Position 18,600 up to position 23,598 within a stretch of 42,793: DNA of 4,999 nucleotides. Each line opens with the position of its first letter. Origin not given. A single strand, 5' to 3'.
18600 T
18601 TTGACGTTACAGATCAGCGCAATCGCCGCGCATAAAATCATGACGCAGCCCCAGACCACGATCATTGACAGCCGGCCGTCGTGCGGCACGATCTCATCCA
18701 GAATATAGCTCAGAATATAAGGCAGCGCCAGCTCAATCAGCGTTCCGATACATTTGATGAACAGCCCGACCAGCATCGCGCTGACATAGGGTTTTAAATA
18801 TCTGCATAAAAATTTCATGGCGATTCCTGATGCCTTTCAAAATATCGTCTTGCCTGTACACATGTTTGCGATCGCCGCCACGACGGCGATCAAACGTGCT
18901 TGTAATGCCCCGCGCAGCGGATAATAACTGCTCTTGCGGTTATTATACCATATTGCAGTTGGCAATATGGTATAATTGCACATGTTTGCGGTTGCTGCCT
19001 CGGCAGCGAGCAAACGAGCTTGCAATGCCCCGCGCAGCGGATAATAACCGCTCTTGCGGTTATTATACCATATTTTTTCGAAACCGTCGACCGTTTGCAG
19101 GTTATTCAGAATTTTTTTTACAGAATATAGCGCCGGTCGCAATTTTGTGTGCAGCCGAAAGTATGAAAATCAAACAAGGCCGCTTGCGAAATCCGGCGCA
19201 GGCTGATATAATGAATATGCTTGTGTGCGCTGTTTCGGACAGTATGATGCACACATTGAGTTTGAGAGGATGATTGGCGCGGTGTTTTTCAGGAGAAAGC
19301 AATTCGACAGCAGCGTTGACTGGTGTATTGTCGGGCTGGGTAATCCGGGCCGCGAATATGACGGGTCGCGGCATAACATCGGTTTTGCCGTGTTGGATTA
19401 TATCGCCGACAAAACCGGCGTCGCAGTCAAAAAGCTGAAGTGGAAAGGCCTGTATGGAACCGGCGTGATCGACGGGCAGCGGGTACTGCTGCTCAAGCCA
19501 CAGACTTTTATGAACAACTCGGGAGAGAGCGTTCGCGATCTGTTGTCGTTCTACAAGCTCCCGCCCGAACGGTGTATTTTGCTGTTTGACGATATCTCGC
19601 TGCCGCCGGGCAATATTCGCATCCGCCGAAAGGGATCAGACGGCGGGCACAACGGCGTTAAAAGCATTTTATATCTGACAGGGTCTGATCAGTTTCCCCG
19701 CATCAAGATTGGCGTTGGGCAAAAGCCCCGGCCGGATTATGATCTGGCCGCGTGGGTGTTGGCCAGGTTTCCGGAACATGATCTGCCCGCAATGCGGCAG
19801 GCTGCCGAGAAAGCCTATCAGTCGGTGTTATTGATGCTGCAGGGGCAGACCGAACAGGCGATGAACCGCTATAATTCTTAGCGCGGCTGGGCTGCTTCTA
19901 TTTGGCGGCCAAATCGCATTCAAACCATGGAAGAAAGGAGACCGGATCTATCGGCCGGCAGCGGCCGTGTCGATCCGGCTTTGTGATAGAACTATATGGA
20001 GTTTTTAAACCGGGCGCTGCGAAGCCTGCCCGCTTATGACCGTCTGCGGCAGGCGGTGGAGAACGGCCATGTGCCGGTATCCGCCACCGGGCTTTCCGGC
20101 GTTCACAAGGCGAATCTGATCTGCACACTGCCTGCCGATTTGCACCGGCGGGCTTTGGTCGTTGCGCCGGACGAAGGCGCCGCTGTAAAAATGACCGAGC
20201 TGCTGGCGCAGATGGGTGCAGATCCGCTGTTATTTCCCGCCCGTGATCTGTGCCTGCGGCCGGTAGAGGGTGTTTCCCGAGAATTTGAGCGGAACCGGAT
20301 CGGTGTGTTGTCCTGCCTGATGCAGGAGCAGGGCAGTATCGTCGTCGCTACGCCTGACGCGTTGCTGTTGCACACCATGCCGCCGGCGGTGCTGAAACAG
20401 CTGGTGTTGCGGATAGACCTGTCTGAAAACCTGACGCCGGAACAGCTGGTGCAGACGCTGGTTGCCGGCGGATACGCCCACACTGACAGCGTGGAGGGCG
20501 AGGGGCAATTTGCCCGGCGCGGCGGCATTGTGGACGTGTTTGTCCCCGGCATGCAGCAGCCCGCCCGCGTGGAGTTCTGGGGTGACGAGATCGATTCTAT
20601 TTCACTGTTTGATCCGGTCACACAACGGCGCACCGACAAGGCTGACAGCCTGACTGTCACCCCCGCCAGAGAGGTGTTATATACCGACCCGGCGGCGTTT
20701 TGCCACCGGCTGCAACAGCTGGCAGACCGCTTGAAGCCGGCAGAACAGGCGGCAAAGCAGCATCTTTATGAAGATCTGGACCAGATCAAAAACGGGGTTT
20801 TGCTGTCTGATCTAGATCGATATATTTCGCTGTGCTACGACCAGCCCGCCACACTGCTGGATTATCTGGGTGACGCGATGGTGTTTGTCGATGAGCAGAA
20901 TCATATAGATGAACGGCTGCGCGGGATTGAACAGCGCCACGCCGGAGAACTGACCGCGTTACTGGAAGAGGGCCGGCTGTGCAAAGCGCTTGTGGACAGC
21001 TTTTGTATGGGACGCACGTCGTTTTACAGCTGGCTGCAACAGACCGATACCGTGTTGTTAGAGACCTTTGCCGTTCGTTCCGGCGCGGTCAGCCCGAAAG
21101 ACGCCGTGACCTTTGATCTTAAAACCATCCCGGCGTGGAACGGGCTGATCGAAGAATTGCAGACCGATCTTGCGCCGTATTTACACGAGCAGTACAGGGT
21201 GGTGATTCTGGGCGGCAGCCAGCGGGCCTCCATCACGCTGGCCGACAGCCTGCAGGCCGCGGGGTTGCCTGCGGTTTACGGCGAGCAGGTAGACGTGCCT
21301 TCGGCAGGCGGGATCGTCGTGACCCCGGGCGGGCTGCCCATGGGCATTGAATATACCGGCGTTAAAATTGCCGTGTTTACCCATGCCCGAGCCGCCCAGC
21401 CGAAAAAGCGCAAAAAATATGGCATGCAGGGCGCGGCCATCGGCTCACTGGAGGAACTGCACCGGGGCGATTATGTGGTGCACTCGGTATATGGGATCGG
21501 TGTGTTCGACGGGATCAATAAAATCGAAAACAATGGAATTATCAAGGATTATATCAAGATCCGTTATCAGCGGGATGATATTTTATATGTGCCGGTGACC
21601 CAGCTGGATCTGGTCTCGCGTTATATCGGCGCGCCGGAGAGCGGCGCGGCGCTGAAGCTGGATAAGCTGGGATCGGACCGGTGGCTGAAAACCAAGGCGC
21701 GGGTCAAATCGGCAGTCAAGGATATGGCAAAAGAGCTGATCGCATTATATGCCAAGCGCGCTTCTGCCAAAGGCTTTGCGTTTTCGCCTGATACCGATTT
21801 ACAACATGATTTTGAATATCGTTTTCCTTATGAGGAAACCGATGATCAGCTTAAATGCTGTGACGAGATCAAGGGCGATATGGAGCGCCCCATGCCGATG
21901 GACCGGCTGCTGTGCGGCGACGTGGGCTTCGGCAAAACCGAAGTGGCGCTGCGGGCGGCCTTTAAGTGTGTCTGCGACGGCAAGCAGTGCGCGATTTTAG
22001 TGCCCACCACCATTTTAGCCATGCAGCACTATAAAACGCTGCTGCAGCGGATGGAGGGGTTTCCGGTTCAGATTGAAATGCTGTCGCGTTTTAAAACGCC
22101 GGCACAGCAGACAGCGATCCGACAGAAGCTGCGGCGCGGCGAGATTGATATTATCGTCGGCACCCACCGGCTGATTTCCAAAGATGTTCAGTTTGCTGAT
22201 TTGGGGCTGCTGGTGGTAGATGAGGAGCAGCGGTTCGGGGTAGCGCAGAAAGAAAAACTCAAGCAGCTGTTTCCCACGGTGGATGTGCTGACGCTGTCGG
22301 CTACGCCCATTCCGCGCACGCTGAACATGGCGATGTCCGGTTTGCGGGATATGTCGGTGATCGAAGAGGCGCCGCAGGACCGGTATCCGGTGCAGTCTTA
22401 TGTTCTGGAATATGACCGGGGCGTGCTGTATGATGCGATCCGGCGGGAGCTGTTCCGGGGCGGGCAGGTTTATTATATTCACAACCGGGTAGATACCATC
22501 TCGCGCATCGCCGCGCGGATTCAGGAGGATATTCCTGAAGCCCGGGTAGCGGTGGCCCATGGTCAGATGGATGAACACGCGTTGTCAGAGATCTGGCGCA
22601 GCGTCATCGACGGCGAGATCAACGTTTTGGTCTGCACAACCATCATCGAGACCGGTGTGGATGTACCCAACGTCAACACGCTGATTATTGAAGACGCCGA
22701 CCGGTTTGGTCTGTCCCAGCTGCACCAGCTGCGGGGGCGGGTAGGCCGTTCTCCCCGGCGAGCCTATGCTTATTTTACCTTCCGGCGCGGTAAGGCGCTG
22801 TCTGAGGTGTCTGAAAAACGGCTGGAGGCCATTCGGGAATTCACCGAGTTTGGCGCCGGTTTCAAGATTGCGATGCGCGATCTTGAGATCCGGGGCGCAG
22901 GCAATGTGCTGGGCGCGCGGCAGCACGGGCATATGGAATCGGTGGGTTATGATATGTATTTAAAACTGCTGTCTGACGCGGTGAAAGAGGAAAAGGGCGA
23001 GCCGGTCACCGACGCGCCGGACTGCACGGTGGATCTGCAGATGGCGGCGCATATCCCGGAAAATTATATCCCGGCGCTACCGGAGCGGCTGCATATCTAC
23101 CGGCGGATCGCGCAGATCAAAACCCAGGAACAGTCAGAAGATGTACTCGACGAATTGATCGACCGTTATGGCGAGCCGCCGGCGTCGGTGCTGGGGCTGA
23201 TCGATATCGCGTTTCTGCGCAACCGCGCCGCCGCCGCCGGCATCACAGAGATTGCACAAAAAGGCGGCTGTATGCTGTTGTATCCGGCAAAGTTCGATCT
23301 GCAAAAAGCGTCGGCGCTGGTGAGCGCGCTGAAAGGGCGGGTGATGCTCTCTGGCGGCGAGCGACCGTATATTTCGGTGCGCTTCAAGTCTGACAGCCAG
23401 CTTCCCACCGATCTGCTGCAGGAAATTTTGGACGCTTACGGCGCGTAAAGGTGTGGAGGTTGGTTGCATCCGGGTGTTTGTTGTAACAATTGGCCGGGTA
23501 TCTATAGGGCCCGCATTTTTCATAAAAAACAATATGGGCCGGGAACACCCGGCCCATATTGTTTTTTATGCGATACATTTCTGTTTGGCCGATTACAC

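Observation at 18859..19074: Tandem 120-bp structured element with mirror-image extended -10 boxes upstream of the ABC exporter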

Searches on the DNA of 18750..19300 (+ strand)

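Call 5: search_rna_families(source=window, start=18750, end=19300, threshold=evalue, max_evalue=10, show_alignments=3)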
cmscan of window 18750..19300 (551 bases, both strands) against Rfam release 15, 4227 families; matches with E-value up to 10: 4.
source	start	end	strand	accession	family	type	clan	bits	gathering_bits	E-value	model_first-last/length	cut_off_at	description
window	18982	19077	+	RF02100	tfoR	Gene; sRNA;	-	17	70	0.14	1-101/101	no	Translational regulator of tfoXVC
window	18753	18842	-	RF00324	snoMBII-202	Gene; snRNA; snoRNA; CD-box;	-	16.6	40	1.1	1-84/84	no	Small nucleolar RNA MBII-202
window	18817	18880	-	RF01630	ceN40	Gene; snRNA; snoRNA; CD-box;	-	16.5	35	0.27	1-123/123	no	Nematode snoRNA ceN40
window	18939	18979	+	RF00103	mir-1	Gene; miRNA;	-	13.8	45.6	7.5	1-79/79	no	mir-1 microRNA precursor family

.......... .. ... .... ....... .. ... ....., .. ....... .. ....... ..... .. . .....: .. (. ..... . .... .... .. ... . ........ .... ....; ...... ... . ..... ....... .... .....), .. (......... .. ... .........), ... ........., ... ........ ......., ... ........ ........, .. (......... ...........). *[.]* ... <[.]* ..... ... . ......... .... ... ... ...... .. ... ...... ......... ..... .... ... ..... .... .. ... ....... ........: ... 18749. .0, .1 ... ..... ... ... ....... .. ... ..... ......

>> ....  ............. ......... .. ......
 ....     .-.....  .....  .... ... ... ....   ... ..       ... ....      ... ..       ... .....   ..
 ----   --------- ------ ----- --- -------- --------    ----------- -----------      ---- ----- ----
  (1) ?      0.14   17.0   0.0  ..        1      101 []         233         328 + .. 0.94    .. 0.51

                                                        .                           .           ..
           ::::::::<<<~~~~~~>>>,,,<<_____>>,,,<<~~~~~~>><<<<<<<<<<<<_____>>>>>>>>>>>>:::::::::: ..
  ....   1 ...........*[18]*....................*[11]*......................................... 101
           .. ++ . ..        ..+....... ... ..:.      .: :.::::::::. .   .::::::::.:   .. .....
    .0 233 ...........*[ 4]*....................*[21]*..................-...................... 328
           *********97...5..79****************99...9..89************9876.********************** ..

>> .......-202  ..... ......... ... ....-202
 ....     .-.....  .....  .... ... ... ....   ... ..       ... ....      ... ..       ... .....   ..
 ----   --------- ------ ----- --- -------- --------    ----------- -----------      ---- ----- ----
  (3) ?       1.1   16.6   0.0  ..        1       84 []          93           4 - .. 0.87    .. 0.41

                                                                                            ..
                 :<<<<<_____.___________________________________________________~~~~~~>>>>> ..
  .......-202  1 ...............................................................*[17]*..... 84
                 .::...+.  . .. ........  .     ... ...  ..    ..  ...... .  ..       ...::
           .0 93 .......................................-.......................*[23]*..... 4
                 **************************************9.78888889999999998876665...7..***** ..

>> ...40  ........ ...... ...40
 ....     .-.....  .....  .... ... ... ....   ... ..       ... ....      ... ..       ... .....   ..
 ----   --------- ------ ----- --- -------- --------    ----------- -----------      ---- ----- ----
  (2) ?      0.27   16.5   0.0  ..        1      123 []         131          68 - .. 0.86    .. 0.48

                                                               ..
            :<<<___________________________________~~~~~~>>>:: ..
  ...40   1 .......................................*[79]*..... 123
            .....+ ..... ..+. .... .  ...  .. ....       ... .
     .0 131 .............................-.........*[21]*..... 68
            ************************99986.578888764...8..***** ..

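Call 33: search_dna_similar(query=window:18850-19085:+, collection=plasmids, mode=distant, max_evalue=0.01)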
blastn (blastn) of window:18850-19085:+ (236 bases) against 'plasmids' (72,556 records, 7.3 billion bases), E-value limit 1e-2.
Records with a match: 1; places in all: 1; records where one place covers at least 80% of the query: 0.
Best place of each record, by identity: 80-90% 1.
By first word of the organism name: Anaerotruncus 1.
By predicted mobility (MOB-suite, as given by PLSDB): non-mobilizable 1.
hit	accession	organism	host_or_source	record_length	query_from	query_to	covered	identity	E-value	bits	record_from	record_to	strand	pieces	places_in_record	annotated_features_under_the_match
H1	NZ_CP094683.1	Anaerotruncus colihominis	Homo sapiens,isolate,feces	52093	192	233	18%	88.6%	4e-4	52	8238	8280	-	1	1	none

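Call 34: search_dna_similar(query=window:18850-19085:+, collection=phages, mode=distant, max_evalue=0.01)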
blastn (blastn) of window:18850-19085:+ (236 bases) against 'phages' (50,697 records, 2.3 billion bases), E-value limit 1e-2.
No match.

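Call 37: get_annotated_region(hit=H1, flank=3000)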
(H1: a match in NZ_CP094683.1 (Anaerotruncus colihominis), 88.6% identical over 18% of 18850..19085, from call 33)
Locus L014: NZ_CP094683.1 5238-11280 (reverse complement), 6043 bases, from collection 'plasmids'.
description: Anaerotruncus colihominis strain VE303-02 plasmid unnamed, complete sequence
organism: Anaerotruncus colihominis (NCBI taxid 169435)
taxonomy: Bacteria; Bacillota; Clostridia; Eubacteriales; Oscillospiraceae; Anaerotruncus; Anaerotruncus colihominis
host: -; source: Homo sapiens,isolate,feces; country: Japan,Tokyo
typing (MOB-suite, as given by PLSDB): non-mobilizable
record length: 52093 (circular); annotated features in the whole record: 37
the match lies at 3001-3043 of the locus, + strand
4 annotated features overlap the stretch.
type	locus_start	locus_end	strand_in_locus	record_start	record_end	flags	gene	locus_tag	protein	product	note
CDS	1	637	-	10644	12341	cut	ade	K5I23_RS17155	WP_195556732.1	adenine deaminase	GO:0006168 - adenine salvage [Evidence IEA]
CDS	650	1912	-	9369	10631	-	-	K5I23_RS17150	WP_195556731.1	DUF1015 domain-containing protein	-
CDS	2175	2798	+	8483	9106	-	-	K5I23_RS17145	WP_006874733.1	manganese efflux pump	-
CDS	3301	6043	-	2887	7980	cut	-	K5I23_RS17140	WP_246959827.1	Ig-like domain-containing alpha-2-macroglobulin family protein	-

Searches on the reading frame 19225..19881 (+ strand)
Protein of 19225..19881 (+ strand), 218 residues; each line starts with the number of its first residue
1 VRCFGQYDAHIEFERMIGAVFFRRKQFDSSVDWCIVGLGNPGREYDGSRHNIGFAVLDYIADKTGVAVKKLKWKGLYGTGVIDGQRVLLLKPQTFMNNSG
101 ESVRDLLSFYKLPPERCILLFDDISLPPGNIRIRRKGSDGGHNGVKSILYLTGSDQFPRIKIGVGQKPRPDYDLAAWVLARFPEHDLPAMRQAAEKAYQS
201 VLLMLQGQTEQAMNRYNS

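Call 13: search_protein_families(library=pfam, proteins=[window:19225-19881:+])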
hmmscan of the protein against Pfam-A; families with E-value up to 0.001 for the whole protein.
window:19225-19881:+ (218 aa): 1 family
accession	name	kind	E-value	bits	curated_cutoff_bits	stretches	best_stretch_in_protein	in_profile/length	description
PF01195.25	Pept_tRNA_hydro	-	1e-64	218.2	27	1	35-217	2-183/183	Peptidyl-tRNA hydrolase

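Call 62: find_encoding_contigs(protein=window:19270-19881:+, flank=2500, max_places=10)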
Protein window:19270-19881:+ (203 aa): 22 contigs read that carry it; 10 places shown.
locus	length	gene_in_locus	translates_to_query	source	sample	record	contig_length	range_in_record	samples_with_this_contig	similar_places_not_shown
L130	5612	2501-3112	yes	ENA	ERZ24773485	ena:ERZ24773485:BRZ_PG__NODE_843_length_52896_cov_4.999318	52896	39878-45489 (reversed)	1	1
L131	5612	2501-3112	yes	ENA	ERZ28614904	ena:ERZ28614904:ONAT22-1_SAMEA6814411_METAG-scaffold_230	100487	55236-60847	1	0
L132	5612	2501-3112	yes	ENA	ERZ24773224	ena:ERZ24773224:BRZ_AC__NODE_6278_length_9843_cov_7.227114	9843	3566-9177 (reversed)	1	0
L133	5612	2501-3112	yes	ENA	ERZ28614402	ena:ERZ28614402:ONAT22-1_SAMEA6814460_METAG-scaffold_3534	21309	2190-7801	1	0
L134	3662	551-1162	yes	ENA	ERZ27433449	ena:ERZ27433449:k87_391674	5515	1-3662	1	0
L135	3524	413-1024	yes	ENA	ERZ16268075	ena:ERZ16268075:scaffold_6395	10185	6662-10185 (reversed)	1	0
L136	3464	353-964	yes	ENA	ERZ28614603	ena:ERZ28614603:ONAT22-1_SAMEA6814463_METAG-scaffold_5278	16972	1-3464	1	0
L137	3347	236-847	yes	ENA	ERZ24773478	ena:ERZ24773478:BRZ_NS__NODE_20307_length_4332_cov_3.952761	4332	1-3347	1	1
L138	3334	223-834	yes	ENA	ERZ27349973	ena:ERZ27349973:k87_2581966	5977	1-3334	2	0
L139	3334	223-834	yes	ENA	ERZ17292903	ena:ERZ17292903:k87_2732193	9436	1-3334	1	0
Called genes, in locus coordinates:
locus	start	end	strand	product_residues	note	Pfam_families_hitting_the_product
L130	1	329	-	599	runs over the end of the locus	PF00664:ABC_membrane, PF00005:ABC_tran, PF02463:SMC_N (faint)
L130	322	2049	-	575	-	PF00664:ABC_membrane, PF00005:ABC_tran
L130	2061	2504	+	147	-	-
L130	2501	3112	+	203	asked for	PF01195:Pept_tRNA_hydro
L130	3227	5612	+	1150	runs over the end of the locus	PF17757:UvrB_inter, PF02559:CarD_TRCF_RID, PF00270:DEAD, PF00271:Helicase_C, PF03461:TRCF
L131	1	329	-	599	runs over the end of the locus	PF00664:ABC_membrane, PF00005:ABC_tran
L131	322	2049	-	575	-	PF00664:ABC_membrane, PF00005:ABC_tran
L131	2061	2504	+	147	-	-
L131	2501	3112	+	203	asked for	PF01195:Pept_tRNA_hydro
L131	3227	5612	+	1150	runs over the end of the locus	PF17757:UvrB_inter, PF02559:CarD_TRCF_RID, PF00270:DEAD, PF00271:Helicase_C, PF03461:TRCF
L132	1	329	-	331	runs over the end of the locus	?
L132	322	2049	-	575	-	PF00664:ABC_membrane, PF00005:ABC_tran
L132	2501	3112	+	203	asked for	PF01195:Pept_tRNA_hydro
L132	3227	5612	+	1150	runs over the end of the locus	PF17757:UvrB_inter, PF02559:CarD_TRCF_RID, PF00270:DEAD, PF00271:Helicase_C, PF03461:TRCF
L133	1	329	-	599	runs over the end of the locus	PF00664:ABC_membrane, PF00005:ABC_tran, PF02463:SMC_N (faint)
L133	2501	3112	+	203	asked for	PF01195:Pept_tRNA_hydro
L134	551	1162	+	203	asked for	PF01195:Pept_tRNA_hydro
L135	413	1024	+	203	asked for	PF01195:Pept_tRNA_hydro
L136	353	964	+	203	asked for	PF01195:Pept_tRNA_hydro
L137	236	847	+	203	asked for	PF01195:Pept_tRNA_hydro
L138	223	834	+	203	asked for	PF01195:Pept_tRNA_hydro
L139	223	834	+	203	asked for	PF01195:Pept_tRNA_hydro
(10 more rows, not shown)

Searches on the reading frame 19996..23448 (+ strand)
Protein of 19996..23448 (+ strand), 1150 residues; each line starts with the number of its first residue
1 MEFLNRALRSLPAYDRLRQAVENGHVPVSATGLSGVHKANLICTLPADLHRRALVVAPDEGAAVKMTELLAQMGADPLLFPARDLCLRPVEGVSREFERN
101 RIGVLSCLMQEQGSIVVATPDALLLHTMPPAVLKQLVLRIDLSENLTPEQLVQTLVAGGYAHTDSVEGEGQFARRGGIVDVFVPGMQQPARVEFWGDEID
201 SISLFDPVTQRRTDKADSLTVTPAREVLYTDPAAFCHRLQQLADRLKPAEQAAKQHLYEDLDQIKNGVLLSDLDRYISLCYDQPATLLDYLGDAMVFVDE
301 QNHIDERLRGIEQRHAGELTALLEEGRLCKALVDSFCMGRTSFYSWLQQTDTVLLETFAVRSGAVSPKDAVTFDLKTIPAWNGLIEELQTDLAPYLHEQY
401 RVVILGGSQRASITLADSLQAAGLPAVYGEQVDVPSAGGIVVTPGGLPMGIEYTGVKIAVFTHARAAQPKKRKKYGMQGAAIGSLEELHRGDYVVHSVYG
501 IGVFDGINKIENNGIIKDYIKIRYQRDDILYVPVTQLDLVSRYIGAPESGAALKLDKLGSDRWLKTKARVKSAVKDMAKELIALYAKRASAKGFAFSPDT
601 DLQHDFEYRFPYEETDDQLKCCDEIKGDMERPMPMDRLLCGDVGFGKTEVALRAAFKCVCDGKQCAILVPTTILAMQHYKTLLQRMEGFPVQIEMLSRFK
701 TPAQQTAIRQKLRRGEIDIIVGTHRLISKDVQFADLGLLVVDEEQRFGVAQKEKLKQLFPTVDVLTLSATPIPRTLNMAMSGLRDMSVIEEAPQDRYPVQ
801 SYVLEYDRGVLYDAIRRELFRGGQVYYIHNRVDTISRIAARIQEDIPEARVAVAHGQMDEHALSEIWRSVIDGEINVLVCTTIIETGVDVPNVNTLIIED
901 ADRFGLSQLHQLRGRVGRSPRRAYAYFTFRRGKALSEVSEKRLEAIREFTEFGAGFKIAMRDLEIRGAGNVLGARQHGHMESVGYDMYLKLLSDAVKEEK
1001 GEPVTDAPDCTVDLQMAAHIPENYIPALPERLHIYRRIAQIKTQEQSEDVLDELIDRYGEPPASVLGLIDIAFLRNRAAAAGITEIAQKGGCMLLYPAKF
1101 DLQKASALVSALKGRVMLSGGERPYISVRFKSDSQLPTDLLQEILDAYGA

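Call 13: search_protein_families(library=pfam, proteins=[window:19996-23448:+])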
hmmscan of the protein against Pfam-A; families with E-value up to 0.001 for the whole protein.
window:19996-23448:+ (1150 aa): 7 families
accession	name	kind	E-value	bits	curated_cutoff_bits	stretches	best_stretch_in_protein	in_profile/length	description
PF00270.35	DEAD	-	1.6e-25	90.2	26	1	617-777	3-165/167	DEAD/DEAH box helicase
PF17757.6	UvrB_inter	-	1.1e-23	83.5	22.9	1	139-226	2-90/91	UvrB interaction domain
PF03461.20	TRCF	-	1.4e-23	83.5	25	1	1014-1096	1-83/95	TRCF domain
PF00271.37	Helicase_C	-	1.8e-20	73.7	23.5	1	817-918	8-108/110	Helicase conserved C-terminal domain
PF02559.22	CarD_TRCF_RID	-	3.1e-19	69.2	23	1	488-544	1-57/57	CarD-like/TRCF RID domain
PF04851.21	ResIII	-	7.5e-06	26.4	22.5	1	639-771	28-162/164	Type III restriction enzyme, res subunit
PF22590.2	Cas3-like_C_2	-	0.0001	23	27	1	822-920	2-105/106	CRISPR-associated nuclease/helicase Cas3, C-terminal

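Call 88: find_homologous_proteins(query=window:19996-23448:+, max_evalue=1e-100)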
Query window:19996-23448:+ (1150 aa): 4098 proteins with E <= 1e-100 among 8000 candidates; the best 120 are listed.
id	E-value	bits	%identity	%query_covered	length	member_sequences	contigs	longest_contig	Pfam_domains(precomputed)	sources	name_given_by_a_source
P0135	0.0e+0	2508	97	100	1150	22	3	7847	PF02559.23,PF00270.36,PF17757.7,PF03461.21,PF00271.38,PF04851.22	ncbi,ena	-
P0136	0.0e+0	1651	65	100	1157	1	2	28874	PF02559.23,PF00270.36,PF17757.7,PF03461.21,PF00271.38,PF04851.22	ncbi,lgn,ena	-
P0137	0.0e+0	1650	64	100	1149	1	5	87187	PF02559.23,PF00270.36,PF17757.7,PF03461.21,PF00271.38,PF22590.3,PF04851.22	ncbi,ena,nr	ncbi:MAG: transcription-repair coupling factor [Clostridia bacterium]|nr:transcription-repair coupli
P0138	0.0e+0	1589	62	100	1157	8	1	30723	PF02559.23,PF00270.36,PF17757.7,PF03461.21,PF00271.38,PF22590.3,PF04851.22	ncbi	-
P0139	0.0e+0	1587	61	100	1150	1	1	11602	PF02559.23,PF00270.36,PF17757.7,PF03461.21,PF00271.38,PF22590.3,PF04851.22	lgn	-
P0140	0.0e+0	1559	60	100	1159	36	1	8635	PF02559.23,PF00270.36,PF17757.7,PF03461.21,PF00271.38,PF22590.3,PF04851.22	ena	-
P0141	0.0e+0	1554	58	100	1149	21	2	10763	PF02559.23,PF00270.36,PF17757.7,PF03461.21,PF00271.38,PF22590.3,PF04851.22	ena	-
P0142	0.0e+0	1551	60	100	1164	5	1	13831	PF02559.23,PF00270.36,PF17757.7,PF03461.21,PF00271.38,PF22590.3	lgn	-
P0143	0.0e+0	1546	60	100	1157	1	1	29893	PF02559.23,PF00270.36,PF17757.7,PF03461.21,PF00271.38,PF04851.22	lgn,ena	-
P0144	0.0e+0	1545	59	100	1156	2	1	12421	PF02559.23,PF00270.36,PF17757.7,PF03461.21,PF00271.38,PF22590.3,PF04851.22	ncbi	ncbi:MAG: transcription-repair coupling factor [Acutalibacteraceae bacterium]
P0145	0.0e+0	1543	61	100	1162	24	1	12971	PF02559.23,PF00270.36,PF17757.7,PF03461.21,PF00271.38,PF22590.3,PF04851.22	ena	-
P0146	0.0e+0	1531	59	100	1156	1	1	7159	PF02559.23,PF00270.36,PF17757.7,PF03461.21,PF00271.38,PF04851.22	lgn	-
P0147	0.0e+0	1524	58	100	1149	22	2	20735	PF02559.23,PF00270.36,PF17757.7,PF03461.21,PF00271.38,PF22590.3,PF04851.22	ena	-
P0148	0.0e+0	1521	59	100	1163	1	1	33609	PF02559.23,PF00270.36,PF17757.7,PF03461.21,PF00271.38,PF04851.22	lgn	-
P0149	0.0e+0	1516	61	97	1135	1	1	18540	PF02559.23,PF00270.36,PF17757.7,PF03461.21,PF00271.38,PF22590.3,PF04851.22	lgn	-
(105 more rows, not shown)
